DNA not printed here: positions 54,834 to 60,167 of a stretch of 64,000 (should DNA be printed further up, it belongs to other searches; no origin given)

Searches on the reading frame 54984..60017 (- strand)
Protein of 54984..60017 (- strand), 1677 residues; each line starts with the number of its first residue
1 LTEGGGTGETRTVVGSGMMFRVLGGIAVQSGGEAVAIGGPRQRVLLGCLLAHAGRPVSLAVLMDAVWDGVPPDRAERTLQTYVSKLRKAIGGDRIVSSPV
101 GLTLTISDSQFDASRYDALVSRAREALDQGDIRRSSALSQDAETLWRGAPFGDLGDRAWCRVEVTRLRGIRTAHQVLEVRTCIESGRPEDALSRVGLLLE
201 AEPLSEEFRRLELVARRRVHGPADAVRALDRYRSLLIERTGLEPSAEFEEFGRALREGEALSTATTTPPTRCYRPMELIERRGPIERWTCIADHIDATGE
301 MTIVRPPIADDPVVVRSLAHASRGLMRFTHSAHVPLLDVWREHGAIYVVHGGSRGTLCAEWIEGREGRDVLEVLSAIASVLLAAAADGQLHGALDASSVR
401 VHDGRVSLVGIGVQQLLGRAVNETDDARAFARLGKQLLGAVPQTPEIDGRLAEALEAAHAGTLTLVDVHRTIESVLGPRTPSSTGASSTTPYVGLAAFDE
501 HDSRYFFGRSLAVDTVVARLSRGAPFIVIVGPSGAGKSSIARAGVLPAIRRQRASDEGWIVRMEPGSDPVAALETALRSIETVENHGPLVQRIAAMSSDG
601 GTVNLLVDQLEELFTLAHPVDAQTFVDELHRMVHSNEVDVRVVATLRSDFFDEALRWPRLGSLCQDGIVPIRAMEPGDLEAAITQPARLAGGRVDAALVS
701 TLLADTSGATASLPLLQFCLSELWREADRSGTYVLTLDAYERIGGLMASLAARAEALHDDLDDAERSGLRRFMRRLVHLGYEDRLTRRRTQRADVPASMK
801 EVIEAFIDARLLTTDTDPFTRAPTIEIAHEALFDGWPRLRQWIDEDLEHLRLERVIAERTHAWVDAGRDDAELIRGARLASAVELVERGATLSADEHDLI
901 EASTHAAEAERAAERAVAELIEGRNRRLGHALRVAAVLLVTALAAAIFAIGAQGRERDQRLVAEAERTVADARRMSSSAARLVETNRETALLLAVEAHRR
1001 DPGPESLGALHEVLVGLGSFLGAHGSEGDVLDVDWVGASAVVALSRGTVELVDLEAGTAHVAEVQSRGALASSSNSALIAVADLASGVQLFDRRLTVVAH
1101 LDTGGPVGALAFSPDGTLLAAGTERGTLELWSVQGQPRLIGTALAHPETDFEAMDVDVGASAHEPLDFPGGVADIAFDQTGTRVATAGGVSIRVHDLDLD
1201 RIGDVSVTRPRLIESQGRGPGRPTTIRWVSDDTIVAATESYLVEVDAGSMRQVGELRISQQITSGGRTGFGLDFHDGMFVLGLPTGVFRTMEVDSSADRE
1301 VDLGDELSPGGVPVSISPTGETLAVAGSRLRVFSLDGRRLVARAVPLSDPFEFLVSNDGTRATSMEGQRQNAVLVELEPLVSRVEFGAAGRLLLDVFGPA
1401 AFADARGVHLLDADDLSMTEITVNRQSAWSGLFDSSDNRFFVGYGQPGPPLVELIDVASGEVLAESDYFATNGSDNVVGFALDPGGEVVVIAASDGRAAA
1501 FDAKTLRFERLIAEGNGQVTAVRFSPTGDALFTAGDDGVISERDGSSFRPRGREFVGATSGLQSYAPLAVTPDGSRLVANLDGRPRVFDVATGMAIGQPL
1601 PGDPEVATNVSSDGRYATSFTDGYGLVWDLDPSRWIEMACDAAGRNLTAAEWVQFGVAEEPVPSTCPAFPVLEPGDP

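Call 66: search_protein_families(library=pfam, proteins=[window:54984-60017:-], max_evalue=0.0001)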
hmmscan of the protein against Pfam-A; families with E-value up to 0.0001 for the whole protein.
window:54984-60017:- (1677 aa): 13 families
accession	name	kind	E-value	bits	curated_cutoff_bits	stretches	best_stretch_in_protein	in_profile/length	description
PF20703.3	nSTAND1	-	1.1e-103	348.2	27.1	1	491-870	1-378/379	Novel STAND NTPase 1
PF03704.23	BTAD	-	1.1e-19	71.7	22.1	1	111-256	1-146/146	Bacterial transcriptional activator domain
PF25174.1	Beta-prop_THOC3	-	7.1e-14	51.9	305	2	1408-1540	112-237/272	THOC3 beta-propeller domain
PF24814.1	WD40_Prp19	-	1.6e-13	50.8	320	1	1069-1136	105-167/281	Prp19 WD40 domain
PF00400.38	WD40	-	1.9e-12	47.6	27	0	1097-1132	7-39/39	WD domain, G-beta repeat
PF00486.34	Trans_reg_C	-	1.1e-08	35.4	26.2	1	40-92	8-59/77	Transcriptional regulatory protein, C terminal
PF23414.1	Beta-prop_EML_2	-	2.8e-08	33.9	90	0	1475-1541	40-106/266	Echinoderm microtubule-associated protein second beta-propeller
PF24817.1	WD40_WDHD1_1st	-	6e-08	32.7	109.9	0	1059-1136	173-254/291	WDHD1 first WD40 domain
PF25173.1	Beta-prop_WDR3_1st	-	6.3e-07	29.7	154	0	1471-1540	26-95/184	WDR3 first beta-propeller domain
PF24807.1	WD40_CDC20-Fz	-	1.7e-06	28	200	0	1040-1135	66-166/292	CDC20/Fizzy WD40 domain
PF12894.13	ANAPC4_WD40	-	3e-06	27.8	22.9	0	1078-1134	9-68/91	Anaphase-promoting complex subunit 4 WD40 domain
PF23393.2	Beta-prop_WDR90_POC16_2nd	-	1.2e-05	25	60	0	1481-1544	43-106/291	WDR90/POC16, second beta-propeller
PF25175.1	Beta-prop_WDR5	-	1.6e-05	24.8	250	0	1481-1632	17-167/296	WDR5 beta-propeller domain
